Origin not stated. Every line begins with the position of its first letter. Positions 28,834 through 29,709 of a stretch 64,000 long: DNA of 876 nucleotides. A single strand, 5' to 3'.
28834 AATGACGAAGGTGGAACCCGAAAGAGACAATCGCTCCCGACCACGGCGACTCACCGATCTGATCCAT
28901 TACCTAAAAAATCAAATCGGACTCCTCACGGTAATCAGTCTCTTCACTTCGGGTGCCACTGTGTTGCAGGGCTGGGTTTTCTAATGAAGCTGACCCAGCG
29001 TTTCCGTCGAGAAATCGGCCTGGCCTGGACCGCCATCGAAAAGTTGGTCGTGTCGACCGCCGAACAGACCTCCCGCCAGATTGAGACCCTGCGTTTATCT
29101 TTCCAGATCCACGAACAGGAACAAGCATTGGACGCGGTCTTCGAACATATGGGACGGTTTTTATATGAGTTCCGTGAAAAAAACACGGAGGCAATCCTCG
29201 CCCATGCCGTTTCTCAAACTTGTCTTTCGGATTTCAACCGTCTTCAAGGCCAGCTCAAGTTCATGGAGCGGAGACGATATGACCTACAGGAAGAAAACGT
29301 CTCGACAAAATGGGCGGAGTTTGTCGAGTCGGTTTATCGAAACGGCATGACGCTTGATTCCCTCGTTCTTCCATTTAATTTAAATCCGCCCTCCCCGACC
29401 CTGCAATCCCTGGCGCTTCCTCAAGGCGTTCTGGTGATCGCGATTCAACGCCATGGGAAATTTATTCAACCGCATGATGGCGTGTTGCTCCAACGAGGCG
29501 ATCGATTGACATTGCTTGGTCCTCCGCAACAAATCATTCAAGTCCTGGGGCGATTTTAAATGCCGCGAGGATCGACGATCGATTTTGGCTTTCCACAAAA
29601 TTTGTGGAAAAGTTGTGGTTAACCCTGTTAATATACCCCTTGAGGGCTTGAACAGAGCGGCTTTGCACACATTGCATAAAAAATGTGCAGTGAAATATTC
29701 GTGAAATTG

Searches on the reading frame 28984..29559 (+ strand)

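Call 47: search_protein_families(library=pfam, proteins=[window:28984-29559:+], max_evalue=0.0001)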
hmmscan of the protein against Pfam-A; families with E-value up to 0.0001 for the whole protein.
window:28984-29559:+ (191 aa): 1 family
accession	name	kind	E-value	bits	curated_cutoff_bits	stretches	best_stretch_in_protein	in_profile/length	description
PF02080.26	TrkA_C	-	6.9e-12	45.5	27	1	139-187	16-66/71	TrkA-C domain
